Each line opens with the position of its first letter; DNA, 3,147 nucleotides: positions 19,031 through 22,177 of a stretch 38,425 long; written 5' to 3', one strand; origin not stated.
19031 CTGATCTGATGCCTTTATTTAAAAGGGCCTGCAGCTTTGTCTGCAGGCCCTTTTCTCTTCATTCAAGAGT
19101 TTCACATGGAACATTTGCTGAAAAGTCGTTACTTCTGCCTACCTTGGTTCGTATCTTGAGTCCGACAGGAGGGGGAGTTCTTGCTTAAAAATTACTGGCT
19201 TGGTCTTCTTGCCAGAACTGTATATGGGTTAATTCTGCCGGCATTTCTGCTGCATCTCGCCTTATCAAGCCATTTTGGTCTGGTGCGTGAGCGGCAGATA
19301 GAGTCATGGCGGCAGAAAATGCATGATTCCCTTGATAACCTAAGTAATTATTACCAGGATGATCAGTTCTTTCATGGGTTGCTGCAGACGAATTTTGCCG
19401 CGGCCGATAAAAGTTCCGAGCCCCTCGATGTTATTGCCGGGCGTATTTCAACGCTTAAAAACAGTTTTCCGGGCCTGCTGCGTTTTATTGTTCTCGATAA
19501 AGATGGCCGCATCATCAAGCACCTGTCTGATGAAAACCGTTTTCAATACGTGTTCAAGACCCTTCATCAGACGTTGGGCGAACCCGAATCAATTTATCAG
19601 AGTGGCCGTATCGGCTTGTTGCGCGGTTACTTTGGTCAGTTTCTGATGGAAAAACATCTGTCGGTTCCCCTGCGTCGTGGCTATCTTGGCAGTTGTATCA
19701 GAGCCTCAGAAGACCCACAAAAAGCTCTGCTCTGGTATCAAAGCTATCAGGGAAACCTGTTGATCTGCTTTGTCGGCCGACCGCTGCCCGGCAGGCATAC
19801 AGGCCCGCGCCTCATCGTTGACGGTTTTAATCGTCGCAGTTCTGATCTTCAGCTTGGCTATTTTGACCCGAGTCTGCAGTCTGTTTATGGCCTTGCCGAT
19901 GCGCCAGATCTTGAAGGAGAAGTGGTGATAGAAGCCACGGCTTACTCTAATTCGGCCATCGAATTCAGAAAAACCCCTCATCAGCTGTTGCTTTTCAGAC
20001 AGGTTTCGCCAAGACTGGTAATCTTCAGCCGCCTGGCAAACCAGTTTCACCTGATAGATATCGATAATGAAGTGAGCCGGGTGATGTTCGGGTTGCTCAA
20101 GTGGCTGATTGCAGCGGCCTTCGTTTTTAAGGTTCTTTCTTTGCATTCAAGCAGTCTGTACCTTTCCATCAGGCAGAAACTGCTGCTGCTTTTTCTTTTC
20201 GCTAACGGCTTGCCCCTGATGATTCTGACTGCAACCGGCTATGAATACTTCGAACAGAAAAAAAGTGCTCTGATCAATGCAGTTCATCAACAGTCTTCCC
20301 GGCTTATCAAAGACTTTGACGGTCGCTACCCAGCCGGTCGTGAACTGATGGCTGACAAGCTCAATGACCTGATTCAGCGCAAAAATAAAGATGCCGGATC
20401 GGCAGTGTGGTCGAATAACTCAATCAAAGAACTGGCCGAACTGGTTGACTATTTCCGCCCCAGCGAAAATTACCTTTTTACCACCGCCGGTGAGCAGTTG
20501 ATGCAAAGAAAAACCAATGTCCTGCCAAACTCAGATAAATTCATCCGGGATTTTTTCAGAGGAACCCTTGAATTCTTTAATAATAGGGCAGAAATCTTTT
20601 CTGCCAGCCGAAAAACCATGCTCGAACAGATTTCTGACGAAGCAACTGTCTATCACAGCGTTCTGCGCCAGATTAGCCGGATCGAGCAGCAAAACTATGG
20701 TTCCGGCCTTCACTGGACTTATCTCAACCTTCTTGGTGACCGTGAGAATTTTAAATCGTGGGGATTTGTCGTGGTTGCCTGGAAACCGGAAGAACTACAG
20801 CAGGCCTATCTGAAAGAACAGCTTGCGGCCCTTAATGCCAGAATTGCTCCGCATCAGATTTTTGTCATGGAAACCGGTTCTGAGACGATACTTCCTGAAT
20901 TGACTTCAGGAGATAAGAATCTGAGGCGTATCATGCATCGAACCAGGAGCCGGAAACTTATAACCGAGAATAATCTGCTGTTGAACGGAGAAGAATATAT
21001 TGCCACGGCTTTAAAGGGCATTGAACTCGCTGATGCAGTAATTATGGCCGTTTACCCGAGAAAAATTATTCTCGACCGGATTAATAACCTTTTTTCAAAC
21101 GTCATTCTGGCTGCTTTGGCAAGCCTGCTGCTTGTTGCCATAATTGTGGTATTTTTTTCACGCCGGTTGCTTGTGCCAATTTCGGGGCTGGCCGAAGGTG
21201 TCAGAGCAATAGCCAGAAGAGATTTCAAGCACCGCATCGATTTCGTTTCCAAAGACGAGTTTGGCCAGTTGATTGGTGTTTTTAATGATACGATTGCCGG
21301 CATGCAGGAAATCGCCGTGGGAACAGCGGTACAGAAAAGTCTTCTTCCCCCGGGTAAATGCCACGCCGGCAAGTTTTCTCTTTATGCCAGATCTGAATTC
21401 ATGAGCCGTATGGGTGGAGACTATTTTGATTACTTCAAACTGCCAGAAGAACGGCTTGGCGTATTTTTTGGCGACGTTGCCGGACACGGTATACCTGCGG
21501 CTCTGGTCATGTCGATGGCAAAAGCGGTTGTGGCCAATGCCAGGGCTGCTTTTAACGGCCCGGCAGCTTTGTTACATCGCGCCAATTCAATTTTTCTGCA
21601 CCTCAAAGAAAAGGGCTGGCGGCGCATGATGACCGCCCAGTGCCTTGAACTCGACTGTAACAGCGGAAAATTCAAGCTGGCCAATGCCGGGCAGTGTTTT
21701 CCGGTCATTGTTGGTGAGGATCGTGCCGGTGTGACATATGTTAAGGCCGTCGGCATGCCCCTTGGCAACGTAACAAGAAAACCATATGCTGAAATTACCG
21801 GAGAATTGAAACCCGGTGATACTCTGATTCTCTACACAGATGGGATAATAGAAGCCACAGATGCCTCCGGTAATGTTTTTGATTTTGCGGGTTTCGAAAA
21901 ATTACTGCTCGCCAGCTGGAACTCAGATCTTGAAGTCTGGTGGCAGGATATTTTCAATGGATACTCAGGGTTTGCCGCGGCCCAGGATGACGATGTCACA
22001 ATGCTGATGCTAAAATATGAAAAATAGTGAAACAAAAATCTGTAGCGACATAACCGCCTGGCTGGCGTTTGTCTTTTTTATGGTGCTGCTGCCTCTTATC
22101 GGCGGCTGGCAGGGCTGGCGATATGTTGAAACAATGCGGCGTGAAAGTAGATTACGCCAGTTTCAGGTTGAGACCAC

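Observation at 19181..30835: Tandem duplication of a translationally coupled gene pair: a giant 4-TM HAMP-PP2C receptor plus a paralogue with an eroded active site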

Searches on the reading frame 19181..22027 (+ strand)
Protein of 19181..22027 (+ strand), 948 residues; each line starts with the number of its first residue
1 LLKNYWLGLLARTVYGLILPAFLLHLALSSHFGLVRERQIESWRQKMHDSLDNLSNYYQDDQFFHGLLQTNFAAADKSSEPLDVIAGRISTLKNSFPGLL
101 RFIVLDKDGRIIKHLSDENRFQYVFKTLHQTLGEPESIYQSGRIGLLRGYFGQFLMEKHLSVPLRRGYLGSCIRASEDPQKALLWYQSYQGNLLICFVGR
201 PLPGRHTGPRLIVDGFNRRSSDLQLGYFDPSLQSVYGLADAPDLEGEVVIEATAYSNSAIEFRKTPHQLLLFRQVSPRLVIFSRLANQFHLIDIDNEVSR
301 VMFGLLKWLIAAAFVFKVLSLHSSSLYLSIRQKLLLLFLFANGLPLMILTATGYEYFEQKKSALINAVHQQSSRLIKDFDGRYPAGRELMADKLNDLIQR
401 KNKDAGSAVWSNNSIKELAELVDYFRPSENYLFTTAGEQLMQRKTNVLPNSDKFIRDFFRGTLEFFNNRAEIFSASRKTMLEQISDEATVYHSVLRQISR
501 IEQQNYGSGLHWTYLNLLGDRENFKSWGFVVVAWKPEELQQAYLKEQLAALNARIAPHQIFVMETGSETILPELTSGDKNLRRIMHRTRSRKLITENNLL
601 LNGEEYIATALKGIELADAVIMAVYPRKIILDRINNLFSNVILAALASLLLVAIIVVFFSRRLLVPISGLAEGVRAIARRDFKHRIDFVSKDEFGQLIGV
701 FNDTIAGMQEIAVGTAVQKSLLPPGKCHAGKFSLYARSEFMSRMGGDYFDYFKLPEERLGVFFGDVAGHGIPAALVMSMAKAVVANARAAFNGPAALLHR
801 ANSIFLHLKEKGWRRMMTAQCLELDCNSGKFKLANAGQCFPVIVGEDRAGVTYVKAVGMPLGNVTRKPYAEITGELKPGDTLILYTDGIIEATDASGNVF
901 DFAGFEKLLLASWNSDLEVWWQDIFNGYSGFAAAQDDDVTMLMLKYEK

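Call 7: search_protein_families(library=pfam, proteins=[window:19181-22027:+], max_evalue=0.1)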
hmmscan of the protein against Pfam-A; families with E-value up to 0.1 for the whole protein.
window:19181-22027:+ (948 aa): 2 families
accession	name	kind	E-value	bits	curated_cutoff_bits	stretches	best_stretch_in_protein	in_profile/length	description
PF07228.17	SpoIIE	-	6e-39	134.4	25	1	755-946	1-191/192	Stage II sporulation protein E (SpoIIE)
PF00672.30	HAMP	-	2e-09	38.1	25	1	658-706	1-49/53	HAMP domain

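Call 8: search_protein_families(library=ncbifam, proteins=[window:19181-22027:+], max_evalue=0.1)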
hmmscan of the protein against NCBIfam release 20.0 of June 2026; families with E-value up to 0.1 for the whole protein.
window:19181-22027:+ (948 aa): 22 families
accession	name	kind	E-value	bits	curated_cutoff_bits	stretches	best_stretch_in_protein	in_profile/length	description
NF038263.1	prot_phos_SiaA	equivalog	7.1e-16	57.9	700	2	744-945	449-656/658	biofilm regulation protein phosphatase SiaA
NF045505.1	RR_RssB_Pseudo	equivalog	1.1e-10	41.2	700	1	712-892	157-341/394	two-component system response regulator RssB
NF033092.0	HK_WalK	equivalog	1.6e-07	30.3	725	1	616-710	160-248/594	cell wall metabolism sensor histidine kinase WalK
NF007837.0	PRK10549.1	equivalog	2.9e-07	29.6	603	1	632-704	159-229/466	envelope stress sensor histidine kinase BaeS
NF045911.1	TCSHisKinNblS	equivalog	7.8e-07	27.8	1000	1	623-704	165-246/621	two-component system sensor histidine kinase NblS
NF058645.1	MCPCtpMPsAe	equivalog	1e-06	27.9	900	1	627-711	193-279/558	methyl-accepting chemotaxis protein CtpM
NF053592.1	HK_near_YfiR_like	equivalog_domain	2.3e-06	27.3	194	1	630-707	142-220/223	sensor histidine kinase, YfiR-like protein-associated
NF011874.0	PRK15347.1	equivalog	2.5e-06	25.8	852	1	334-709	13-367/921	two component system sensor kinase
NF012163.2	BaeS_SmeS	equivalog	1.4e-05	24.2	500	1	642-703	167-228/457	sensor histidine kinase efflux regulator BaeS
NF007896.0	PRK10600.1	equivalog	4.3e-05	22.3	578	1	641-704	157-219/598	nitrate/nitrite two-component system sensor histidine kinase NarX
TIGR02865.1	spore_II_E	equivalog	0.0014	16.8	490.8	1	744-896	566-714/764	stage II sporulation protein E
NF040691.1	MtrAB_MtrB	equivalog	0.0037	16.3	450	1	635-710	184-259/507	MtrAB system histidine kinase MtrB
NF008184.0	PRK10935.1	equivalog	0.0041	15.8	553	1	641-708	153-222/565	nitrate/nitrite two-component system sensor histidine kinase NarQ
NF047851.1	MCPCitTducer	equivalog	0.0046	16.1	900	1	646-703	200-257/553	methyl-accepting chemotaxis citrate transducer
NF007423.1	PRK09966.1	equivalog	0.0051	15.7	325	1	638-716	146-229/390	diguanylate cyclase DgcN/YfiN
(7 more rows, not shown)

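Call 17: find_homologous_proteins(query=window:19181-22024:+, max_evalue=1e-10)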
Query window:19181-22024:+ (948 aa): 61 proteins with E <= 1e-10 among 8000 candidates.
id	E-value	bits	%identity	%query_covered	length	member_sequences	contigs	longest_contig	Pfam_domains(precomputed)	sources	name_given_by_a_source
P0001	0.0e+0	1772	81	100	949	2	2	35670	PF00672.31,PF07228.18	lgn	-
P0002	0.0e+0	1607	74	100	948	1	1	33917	PF00672.31,PF07228.18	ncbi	-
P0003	0.0e+0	1530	70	100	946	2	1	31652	PF00672.31,PF07228.18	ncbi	-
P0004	0.0e+0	1517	69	100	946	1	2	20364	PF00672.31,PF07228.18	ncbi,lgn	-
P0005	0.0e+0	1514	69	100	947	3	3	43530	PF00672.31,PF07228.18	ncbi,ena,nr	ncbi:MAG TPA: SpoIIE family protein phosphatase [Candidatus Rifleibacterium sp.]|nr:SpoIIE family pr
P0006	0.0e+0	1508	68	100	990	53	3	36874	PF00672.31,PF07228.18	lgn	-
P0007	0.0e+0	1490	68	100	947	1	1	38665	PF00672.31,PF07228.18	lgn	-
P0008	0.0e+0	1424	66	100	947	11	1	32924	PF00672.31,PF07228.18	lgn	-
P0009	0.0e+0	1217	57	99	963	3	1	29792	PF00672.31,PF07228.18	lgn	-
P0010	0.0e+0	1214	56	100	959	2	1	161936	PF00672.31,PF07228.18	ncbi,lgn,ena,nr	ncbi:MAG: SpoIIE family protein phosphatase [Candidatus Riflebacteria bacterium]|nr:SpoIIE family pr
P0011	0.0e+0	1206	56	100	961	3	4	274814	PF00672.31,PF07228.18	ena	-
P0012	0.0e+0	1201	56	99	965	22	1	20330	PF00672.31,PF07228.18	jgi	-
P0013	0.0e+0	1195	56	100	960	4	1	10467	PF00672.31,PF07228.18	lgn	-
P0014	0.0e+0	1193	56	97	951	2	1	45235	PF00672.31,PF07228.18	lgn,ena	-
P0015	0.0e+0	1167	56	97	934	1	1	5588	PF00672.31,PF07228.18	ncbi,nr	ncbi:MAG: CBS protein [uncultured bacterium]|nr:MAG: CBS protein [uncultured bacterium]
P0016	0.0e+0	1160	53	100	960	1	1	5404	PF00672.31,PF07228.18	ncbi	-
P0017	0.0e+0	1153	55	97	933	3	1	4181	PF00672.31,PF07228.18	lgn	-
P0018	0.0e+0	1153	54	100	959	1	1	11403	PF00672.31,PF07228.18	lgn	-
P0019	0.0e+0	1146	54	97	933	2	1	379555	PF00672.31,PF07228.18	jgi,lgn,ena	jgi:HAMP domain-containing protein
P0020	0.0e+0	1127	53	99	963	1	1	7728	PF00672.31,PF07228.18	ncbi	-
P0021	0.0e+0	1110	51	100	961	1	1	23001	PF00672.31,PF07228.18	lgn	-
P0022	0.0e+0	1091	51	99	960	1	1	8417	PF00672.31,PF07228.18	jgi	-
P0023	0.0e+0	1012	49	99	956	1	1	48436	PF00672.31,PF07228.18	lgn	-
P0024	2.5e-289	980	48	99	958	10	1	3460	PF00672.31,PF07228.18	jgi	jgi:hypothetical protein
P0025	2.6e-286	970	48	99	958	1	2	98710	PF00672.31,PF07228.18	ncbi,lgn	ncbi:MAG: hypothetical protein Kow0029_21840 [Candidatus Rifleibacteriota bacterium]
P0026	3.3e-275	934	48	99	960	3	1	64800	PF00672.31,PF07228.18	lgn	-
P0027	2.2e-269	914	45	100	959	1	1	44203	PF00672.31,PF07228.18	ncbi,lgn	ncbi:MAG: SpoIIE family protein phosphatase [Candidatus Rifleibacteriota bacterium]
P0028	2.7e-269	914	46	99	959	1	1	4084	PF00672.31,PF07228.18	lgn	-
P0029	1.0e-250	853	44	99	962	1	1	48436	PF00672.31,PF07228.18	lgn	-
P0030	5.5e-243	827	42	99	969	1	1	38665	PF00672.31,PF07228.18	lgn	-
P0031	5.1e-239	814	42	99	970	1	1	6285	PF00672.31,PF07228.18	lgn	-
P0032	2.6e-233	795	40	99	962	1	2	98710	PF00672.31,PF07228.18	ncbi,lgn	ncbi:MAG: hypothetical protein Kow0029_21820 [Candidatus Rifleibacteriota bacterium]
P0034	5.7e-232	790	41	99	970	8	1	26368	PF00672.31,PF07228.18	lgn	-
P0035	8.8e-228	777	40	99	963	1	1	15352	PF00672.31,PF07228.18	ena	-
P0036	2.3e-226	772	40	99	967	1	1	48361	PF00672.31,PF07228.18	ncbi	-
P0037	5.2e-226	771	40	99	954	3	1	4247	PF00672.31,PF07228.18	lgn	-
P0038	5.5e-225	767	40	99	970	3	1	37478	PF00672.31,PF07228.18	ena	-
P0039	9.5e-224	763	39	99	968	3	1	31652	PF00672.31,PF07228.18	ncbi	-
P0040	1.3e-222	760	39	99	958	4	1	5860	PF00672.31,PF07228.18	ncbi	-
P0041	1.9e-221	756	39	99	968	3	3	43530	PF00672.31,PF07228.18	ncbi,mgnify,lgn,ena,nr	ncbi:MAG TPA: SpoIIE family protein phosphatase [Candidatus Rifleibacterium sp.]|mgnify:CR=1 FL=1|nr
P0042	5.0e-218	744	40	95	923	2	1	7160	PF00672.31,PF07228.18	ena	-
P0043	5.1e-216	738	39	99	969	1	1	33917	PF00672.31,PF07228.18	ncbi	-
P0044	2.2e-211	722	38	99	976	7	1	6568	PF00672.31,PF07228.18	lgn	-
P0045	5.2e-205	701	40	91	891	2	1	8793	PF00672.31,PF07228.18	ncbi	ncbi:MAG: SpoIIE family protein phosphatase, partial [Candidatus Riflebacteria bacterium]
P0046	4.0e-194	665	40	86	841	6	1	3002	PF00672.31,PF07228.18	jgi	-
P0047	5.9e-191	655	40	85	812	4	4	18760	PF00672.31,PF07228.18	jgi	jgi:serine phosphatase RsbU (regulator of sigma subunit)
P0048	1.0e-167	578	38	84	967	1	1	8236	PF00672.31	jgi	-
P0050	2.4e-162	560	32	98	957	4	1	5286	PF00672.31,PF07228.18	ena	-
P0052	3.9e-135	470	30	99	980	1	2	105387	PF00672.31,PF07228.18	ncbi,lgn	ncbi:MAG: hypothetical protein Kow0029_19740 [Candidatus Rifleibacteriota bacterium]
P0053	1.6e-125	438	28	99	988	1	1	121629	PF00672.31,PF07228.18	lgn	-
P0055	4.2e-46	175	25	67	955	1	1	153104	PF00672.31,PF07228.18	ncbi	-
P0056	1.3e-33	134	31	30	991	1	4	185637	PF00672.31,PF07228.18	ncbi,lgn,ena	-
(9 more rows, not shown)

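Call 19: find_encoding_contigs(protein=P0025, flank=10000, max_places=2)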
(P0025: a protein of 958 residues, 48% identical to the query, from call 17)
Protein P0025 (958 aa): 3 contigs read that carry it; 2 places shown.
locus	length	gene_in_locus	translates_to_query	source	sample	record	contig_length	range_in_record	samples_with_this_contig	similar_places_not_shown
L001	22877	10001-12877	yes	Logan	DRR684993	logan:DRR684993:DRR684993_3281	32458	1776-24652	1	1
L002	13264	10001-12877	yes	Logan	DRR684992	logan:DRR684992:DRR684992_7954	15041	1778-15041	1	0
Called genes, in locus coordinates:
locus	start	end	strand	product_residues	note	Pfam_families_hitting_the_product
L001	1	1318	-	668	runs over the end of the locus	PF06480:FtsH_ext, PF00004:AAA, PF07728:AAA_5 (weak), PF17862:AAA_lid_3, PF01434:Peptidase_M41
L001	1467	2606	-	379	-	PF01602:Adaptin_N (faint), PF12717:Cnd1 (faint), PF13513:HEAT_EZ (faint), PF00514:Arm (faint), PF02985:HEAT (faint), PF13646:HEAT_2, PF21581:SCD (faint), PF13646:HEAT_2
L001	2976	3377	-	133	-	-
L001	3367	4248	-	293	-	PF00753:Lactamase_B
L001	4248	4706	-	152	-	-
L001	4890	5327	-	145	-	-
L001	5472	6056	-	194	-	PF01725:Ham1p_like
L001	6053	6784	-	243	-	PF01138:RNase_PH, PF03725:RNase_PH_C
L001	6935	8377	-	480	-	PF07238:PilZ (faint)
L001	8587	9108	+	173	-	PF01584:CheW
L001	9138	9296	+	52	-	PF00301:Rubredoxin, PF21349:RUBY_RBDX (faint)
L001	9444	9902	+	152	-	PF00254:FKBP_C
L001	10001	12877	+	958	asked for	PF00672:HAMP (weak), PF07228:SpoIIE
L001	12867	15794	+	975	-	PF00672:HAMP, PF07228:SpoIIE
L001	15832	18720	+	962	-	PF00672:HAMP, PF07228:SpoIIE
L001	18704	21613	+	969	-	PF00672:HAMP (weak), PF07228:SpoIIE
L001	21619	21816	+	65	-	PF04102:SlyX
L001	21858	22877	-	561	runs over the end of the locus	PF00664:ABC_membrane, PF00005:ABC_tran, PF02463:SMC_N (faint)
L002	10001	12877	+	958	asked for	PF00672:HAMP (weak), PF07228:SpoIIE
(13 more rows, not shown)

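Call 20: find_encoding_contigs(protein=P0010, flank=10000, max_places=2)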
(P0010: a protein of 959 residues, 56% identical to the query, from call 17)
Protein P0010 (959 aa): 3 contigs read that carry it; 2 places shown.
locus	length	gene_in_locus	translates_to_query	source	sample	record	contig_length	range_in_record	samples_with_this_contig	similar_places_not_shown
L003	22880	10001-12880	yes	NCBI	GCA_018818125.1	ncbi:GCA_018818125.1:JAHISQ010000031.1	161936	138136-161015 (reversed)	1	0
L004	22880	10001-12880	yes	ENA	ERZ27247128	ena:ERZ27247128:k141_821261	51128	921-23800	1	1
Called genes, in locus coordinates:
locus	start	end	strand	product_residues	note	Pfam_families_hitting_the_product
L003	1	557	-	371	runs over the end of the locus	PF02350:Epimerase_2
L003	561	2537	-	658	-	PF00004:AAA, PF07728:AAA_5 (weak), PF17862:AAA_lid_3, PF01434:Peptidase_M41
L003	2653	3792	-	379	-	PF12717:Cnd1 (faint), PF13513:HEAT_EZ (faint), PF02985:HEAT (faint), PF13646:HEAT_2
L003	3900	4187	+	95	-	PF23477:zf_Tbcl_2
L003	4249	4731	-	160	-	-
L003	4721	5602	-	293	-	PF00753:Lactamase_B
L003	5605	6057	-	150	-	-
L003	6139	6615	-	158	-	PF00583:Acetyltransf_1, PF13508:Acetyltransf_7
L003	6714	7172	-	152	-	-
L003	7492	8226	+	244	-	PF01138:RNase_PH, PF03725:RNase_PH_C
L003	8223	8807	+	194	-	PF01725:Ham1p_like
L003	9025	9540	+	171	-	PF01584:CheW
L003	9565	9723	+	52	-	PF00301:Rubredoxin, PF21349:RUBY_RBDX (faint)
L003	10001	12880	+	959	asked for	PF00672:HAMP, PF07228:SpoIIE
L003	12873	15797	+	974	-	PF00672:HAMP, PF07228:SpoIIE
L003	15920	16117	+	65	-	PF04102:SlyX, PF16331:TolA_bind_tri (weak)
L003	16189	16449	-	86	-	-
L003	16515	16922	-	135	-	PF00072:Response_reg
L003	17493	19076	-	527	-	-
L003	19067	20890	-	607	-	-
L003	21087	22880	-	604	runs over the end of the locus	PF00664:ABC_membrane, PF02463:SMC_N (faint), PF00005:ABC_tran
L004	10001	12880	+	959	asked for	PF00672:HAMP, PF07228:SpoIIE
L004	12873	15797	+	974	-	PF00672:HAMP, PF07228:SpoIIE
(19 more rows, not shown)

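Call 27: find_encoding_contigs(protein=P0052, flank=8000, max_places=1)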
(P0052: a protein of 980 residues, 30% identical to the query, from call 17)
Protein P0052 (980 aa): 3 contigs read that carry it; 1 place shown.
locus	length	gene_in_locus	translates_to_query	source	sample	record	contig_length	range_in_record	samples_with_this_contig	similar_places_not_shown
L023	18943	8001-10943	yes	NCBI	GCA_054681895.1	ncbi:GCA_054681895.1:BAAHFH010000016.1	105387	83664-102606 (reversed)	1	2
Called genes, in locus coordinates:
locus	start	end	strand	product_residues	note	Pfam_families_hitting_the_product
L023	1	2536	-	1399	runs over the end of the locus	PF03705:CheR_N, PF01739:CheR, PF13596:PAS_10, PF08447:PAS_3, PF08448:PAS_4 (weak), PF00512:HisKA, PF02518:HATPase_c, PF00072:Response_reg, +3 more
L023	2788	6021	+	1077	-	PF00873:ACR_tran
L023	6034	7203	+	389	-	PF25917:BSH_RND (weak), PF25973:BSH_CzcB, PF25954:Beta-barrel_RND_2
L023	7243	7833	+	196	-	PF00210:Ferritin, PF02915:Rubrerythrin, PF23458:DUF7130 (weak), PF21349:RUBY_RBDX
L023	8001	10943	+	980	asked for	PF00672:HAMP, PF07228:SpoIIE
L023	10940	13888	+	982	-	PF00672:HAMP, PF07228:SpoIIE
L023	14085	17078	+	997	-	PF00672:HAMP, PF07228:SpoIIE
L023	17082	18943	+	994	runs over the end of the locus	PF00672:HAMP (weak), PF07228:SpoIIE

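Call 28: find_encoding_contigs(protein=P0055, flank=8000, max_places=1)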
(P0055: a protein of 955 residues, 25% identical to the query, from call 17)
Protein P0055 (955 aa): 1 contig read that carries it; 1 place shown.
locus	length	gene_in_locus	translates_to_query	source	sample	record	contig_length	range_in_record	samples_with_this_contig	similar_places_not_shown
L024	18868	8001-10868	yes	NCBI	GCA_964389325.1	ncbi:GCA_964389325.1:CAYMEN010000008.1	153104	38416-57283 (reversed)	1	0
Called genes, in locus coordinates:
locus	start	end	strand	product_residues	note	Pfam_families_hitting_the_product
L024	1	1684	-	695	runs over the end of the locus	PF00009:GTP_EFTU, PF22042:EF-G_D2, PF03144:GTP_EFTU_D2 (weak), PF14492:EFG_III, PF03764:EFG_IV, PF00679:EFG_C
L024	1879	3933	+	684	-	PF07719:TPR_2 (faint), PF13181:TPR_8 (faint), PF01464:SLT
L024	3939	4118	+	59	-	-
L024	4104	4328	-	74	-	PF12728:HTH_17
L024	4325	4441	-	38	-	-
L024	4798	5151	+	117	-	PF01740:STAS (weak), PF13466:STAS_2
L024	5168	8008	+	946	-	PF00672:HAMP (weak), PF07228:SpoIIE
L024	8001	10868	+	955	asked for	PF00672:HAMP, PF07228:SpoIIE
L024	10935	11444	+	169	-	-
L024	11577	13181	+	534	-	PF13432:TPR_16, PF14559:TPR_19 (weak), PF16918:PknG_TPR, PF25062:ARM_TT21_N (weak), PF14559:TPR_19, PF13432:TPR_16, PF25063:ARM_TT21_C, PF14559:TPR_19, +23 more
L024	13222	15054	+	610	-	PF13522:GATase_6, PF13537:GATase_7, PF01380:SIS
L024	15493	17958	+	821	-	PF00488:MutS_V, PF01713:Smr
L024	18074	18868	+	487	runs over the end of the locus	PF00309:Sigma54_AID, PF04963:Sigma54_CBD, PF04552:Sigma54_DBD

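Call 29: find_encoding_contigs(protein=P0056, flank=8000, max_places=1)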
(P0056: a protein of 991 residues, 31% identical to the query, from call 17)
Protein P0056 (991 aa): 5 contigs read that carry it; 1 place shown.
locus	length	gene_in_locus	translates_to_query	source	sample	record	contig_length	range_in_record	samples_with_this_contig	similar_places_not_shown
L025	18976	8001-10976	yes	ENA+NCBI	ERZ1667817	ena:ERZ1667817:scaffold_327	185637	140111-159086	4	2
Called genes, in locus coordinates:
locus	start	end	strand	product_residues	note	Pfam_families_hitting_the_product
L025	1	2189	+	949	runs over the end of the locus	PF00672:HAMP (faint), PF07228:SpoIIE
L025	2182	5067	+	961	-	PF00672:HAMP (weak), PF07228:SpoIIE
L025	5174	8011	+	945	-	PF00672:HAMP (weak), PF07228:SpoIIE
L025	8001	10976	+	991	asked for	PF00672:HAMP (weak), PF07228:SpoIIE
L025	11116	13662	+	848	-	PF02190:LON_substr_bdg, PF08298:AAA_PrkA (faint), PF13191:AAA_16 (faint), PF00004:AAA, PF07728:AAA_5, PF22667:Lon_lid, PF05362:Lon_C, PF13541:ChlI, +1 more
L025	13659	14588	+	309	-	PF03193:RsgA_GTPase (faint), PF00735:Septin (faint), PF01926:MMR_HSR1, PF02421:FeoB_N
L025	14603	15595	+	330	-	-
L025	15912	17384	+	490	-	PF07494:Reg_prop (faint), PF01436:NHL (faint)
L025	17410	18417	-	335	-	PF03781:FGE-sulfatase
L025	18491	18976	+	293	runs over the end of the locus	-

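Call 40: find_encoding_contigs(protein=P0001, flank=10000, max_places=1)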
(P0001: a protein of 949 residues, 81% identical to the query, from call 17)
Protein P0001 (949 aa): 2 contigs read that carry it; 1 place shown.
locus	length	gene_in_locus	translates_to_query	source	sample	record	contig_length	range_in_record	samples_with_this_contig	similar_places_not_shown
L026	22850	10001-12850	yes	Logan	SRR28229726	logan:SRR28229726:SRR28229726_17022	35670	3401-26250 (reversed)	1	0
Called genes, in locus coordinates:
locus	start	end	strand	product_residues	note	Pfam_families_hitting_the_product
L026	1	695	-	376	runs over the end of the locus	PF02350:Epimerase_2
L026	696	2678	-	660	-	PF06480:FtsH_ext, PF00004:AAA, PF07728:AAA_5 (weak), PF17862:AAA_lid_3, PF01434:Peptidase_M41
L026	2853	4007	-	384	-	PF12717:Cnd1 (faint), PF13513:HEAT_EZ (faint), PF02985:HEAT (faint), PF13646:HEAT_2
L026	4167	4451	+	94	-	PF23477:zf_Tbcl_2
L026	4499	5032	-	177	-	-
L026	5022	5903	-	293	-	PF00753:Lactamase_B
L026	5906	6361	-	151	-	-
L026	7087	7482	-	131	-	PF00903:Glyoxalase (weak)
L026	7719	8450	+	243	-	PF01138:RNase_PH, PF03725:RNase_PH_C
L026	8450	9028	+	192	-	PF01725:Ham1p_like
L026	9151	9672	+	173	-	PF01584:CheW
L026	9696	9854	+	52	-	PF00301:Rubredoxin, PF21349:RUBY_RBDX (faint)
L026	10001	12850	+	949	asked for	PF00672:HAMP, PF07228:SpoIIE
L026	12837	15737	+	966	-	PF00672:HAMP, PF07228:SpoIIE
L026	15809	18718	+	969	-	PF00672:HAMP (weak), PF07228:SpoIIE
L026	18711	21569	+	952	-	PF00672:HAMP (weak), PF07228:SpoIIE (weak)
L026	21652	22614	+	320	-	PF02518:HATPase_c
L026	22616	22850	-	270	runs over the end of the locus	-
